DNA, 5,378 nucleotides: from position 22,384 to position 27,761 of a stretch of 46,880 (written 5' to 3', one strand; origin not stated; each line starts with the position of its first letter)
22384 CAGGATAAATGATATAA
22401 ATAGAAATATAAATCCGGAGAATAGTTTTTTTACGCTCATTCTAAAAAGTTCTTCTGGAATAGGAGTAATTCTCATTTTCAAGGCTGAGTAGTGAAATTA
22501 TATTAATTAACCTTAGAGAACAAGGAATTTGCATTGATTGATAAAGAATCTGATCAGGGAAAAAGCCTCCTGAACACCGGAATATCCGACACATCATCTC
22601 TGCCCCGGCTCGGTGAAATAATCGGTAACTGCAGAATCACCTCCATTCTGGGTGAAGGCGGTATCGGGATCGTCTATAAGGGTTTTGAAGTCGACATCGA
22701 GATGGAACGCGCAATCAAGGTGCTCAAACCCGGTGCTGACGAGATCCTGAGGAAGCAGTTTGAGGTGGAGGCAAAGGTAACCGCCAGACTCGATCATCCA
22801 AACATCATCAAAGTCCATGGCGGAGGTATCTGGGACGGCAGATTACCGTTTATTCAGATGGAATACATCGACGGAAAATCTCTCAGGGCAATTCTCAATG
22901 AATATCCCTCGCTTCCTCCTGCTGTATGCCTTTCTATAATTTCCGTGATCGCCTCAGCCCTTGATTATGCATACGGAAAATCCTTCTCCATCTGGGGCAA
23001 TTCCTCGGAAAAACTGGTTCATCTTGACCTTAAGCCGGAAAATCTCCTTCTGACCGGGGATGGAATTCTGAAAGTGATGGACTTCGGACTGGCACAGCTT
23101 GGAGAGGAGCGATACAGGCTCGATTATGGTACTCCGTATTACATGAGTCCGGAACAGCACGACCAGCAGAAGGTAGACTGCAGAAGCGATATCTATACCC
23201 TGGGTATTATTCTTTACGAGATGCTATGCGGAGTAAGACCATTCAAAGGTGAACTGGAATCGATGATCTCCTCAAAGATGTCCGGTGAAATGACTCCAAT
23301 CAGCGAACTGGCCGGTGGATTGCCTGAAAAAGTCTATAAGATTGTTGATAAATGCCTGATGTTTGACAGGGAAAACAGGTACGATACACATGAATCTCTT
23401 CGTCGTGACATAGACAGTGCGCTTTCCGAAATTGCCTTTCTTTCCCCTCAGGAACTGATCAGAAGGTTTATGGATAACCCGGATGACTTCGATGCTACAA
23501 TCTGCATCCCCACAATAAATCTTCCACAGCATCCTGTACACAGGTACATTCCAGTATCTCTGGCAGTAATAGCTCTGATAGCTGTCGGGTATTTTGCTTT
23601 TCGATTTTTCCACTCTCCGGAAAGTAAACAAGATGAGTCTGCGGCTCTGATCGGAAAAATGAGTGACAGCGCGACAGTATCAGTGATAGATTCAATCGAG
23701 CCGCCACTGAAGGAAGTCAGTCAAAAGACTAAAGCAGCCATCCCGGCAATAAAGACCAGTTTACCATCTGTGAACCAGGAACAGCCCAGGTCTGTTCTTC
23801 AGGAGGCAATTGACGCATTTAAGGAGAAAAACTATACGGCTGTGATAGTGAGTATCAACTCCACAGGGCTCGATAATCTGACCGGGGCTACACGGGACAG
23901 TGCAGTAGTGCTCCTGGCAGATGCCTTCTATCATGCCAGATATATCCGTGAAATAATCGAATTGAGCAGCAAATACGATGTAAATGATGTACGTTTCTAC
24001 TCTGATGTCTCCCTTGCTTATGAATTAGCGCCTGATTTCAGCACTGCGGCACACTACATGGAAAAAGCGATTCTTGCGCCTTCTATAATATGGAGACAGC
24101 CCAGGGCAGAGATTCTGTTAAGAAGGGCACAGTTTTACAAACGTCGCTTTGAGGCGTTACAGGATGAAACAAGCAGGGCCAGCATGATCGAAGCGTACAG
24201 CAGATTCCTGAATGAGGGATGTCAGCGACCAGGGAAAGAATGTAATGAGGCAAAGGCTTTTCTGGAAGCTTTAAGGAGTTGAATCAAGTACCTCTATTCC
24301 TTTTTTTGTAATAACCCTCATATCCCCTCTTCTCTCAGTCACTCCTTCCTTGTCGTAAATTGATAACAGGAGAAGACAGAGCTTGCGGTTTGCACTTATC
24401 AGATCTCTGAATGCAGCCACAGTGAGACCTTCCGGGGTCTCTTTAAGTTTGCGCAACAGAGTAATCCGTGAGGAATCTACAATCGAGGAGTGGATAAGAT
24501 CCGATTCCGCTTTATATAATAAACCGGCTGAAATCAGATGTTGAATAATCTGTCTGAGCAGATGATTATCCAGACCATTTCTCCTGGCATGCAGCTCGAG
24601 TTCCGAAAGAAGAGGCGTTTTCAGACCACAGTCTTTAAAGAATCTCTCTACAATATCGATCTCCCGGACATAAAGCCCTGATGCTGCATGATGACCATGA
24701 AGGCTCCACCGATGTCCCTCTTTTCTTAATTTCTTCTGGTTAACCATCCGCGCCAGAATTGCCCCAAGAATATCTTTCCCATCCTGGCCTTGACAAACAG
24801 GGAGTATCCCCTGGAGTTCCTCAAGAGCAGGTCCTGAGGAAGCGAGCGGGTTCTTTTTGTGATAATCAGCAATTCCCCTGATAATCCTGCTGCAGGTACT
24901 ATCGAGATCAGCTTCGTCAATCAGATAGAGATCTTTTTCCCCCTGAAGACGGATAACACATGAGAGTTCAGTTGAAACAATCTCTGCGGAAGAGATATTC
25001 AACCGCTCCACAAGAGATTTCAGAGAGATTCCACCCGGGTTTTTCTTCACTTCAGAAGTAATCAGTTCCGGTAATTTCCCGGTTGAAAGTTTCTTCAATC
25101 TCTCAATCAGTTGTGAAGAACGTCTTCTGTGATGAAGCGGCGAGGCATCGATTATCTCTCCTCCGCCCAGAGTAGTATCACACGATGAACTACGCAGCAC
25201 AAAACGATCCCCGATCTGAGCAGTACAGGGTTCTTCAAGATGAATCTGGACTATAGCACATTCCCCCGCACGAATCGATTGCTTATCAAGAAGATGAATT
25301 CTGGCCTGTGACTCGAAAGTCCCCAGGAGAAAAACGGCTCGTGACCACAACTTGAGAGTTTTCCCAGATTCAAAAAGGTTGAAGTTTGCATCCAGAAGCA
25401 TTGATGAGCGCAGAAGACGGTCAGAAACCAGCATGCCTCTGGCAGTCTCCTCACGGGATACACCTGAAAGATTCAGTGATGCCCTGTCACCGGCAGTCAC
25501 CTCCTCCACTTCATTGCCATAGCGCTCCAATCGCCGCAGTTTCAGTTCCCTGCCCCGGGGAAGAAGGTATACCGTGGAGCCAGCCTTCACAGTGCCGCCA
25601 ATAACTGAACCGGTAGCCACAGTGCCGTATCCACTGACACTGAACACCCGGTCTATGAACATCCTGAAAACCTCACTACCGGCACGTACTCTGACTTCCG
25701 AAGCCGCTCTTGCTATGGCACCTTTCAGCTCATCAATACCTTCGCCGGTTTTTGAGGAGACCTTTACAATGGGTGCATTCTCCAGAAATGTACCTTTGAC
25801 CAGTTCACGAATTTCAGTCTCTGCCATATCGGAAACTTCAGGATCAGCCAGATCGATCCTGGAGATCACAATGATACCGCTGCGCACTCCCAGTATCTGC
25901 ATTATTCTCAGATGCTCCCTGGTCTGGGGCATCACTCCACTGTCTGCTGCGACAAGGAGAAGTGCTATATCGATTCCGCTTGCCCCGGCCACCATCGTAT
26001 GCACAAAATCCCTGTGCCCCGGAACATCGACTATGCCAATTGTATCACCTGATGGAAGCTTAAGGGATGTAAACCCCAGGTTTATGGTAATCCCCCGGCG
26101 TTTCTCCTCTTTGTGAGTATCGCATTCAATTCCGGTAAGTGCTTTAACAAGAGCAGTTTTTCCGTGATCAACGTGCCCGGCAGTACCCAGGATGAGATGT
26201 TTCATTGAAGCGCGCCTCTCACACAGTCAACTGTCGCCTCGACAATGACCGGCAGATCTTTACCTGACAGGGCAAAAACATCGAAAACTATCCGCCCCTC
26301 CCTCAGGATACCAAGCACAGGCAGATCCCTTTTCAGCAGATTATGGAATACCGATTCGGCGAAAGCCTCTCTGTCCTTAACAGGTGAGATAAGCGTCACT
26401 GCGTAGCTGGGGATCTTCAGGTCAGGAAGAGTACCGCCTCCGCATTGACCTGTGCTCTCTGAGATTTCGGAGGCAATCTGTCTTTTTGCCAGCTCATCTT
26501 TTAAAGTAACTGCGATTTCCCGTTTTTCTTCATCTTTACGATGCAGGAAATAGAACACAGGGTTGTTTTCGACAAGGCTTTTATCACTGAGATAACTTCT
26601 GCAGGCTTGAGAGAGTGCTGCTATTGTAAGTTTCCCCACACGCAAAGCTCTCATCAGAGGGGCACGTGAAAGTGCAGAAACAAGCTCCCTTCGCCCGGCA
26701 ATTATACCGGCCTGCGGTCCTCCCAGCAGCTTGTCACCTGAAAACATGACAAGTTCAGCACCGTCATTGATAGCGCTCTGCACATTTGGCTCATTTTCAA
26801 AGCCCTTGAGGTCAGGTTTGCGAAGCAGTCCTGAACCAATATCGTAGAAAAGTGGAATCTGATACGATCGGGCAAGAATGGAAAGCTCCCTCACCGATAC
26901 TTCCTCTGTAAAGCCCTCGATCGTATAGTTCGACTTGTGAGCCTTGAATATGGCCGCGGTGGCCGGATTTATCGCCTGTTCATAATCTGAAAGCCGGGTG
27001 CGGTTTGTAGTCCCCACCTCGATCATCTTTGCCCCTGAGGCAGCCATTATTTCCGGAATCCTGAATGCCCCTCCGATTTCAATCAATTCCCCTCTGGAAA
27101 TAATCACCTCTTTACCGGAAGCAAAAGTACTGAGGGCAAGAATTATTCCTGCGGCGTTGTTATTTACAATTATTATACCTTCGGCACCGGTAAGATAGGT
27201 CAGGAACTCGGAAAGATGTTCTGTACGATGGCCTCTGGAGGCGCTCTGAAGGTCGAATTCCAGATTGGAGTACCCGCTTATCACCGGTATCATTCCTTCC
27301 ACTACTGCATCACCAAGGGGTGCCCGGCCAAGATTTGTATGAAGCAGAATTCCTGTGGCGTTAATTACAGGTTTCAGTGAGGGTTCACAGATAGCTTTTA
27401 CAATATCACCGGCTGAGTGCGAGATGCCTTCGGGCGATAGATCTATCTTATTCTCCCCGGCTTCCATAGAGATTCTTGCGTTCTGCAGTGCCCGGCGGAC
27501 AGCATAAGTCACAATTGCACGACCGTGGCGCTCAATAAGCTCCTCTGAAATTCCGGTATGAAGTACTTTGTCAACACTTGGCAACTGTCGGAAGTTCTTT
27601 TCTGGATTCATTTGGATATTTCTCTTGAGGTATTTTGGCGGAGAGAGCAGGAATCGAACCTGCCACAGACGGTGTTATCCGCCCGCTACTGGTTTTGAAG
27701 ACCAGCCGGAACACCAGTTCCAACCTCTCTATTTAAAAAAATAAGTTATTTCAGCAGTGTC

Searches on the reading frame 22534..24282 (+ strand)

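Call 75: search_protein_families(library=pfam, proteins=[window:22534-24282:+], max_evalue=0.00001)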
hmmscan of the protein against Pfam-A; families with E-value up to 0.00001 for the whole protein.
window:22534-24282:+ (582 aa): 2 families
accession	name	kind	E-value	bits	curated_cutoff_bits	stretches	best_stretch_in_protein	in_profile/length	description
PF00069.31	Pkinase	-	2.9e-41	142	31.7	1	36-290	4-259/263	Protein kinase domain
PF07714.23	PK_Tyr_Ser-Thr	-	1.2e-29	103.8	23.1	1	35-285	3-251/258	Protein tyrosine and serine/threonine kinase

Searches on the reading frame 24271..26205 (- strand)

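Call 76: search_protein_families(library=pfam, proteins=[window:24271-26205:-], max_evalue=0.00001)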
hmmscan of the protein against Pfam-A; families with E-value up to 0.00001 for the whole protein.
window:24271-26205:- (644 aa): 4 families
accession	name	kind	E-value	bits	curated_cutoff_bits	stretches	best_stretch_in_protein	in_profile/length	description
PF00009.33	GTP_EFTU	-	1e-35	123.5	26.5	1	2-166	2-184/188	Elongation factor Tu GTP binding domain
PF03144.31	GTP_EFTU_D2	-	5.5e-12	46.4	30.3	1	194-260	1-72/73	Elongation factor Tu domain 2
PF25461.1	Beta-barrel_SelB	-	1.3e-10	41.9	27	1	280-356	10-78/80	Selenocysteine-specific elongation factor, beta-barrel domain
PF09107.17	SelB-wing_3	-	5.5e-10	39.1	23.2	1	587-631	3-46/47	Elongation factor SelB, winged helix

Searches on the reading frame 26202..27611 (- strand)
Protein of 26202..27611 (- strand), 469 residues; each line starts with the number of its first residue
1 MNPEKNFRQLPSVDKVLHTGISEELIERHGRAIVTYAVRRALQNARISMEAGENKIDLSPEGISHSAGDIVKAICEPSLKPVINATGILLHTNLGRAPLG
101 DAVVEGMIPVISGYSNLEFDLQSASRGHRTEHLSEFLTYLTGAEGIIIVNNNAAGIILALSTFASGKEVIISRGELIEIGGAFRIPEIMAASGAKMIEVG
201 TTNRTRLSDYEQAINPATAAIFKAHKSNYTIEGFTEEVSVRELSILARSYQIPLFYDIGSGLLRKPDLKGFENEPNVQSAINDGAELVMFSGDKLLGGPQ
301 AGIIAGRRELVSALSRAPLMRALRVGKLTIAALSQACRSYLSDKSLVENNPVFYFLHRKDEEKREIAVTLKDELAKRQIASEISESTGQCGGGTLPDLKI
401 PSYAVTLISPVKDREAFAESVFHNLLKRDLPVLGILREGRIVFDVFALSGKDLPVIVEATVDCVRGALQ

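Call 76: search_protein_families(library=pfam, proteins=[window:26202-27611:-], max_evalue=0.00001)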
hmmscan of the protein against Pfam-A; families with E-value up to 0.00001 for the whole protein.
window:26202-27611:- (469 aa): 2 families
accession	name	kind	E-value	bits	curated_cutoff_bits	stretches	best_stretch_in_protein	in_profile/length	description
PF03841.19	SelA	-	1.8e-126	422.5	22.8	1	82-448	1-366/367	L-seryl-tRNA selenium transferase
PF12390.13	Se-cys_synth_N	-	4.8e-11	43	22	1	7-46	1-40/40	Selenocysteine synthase N terminal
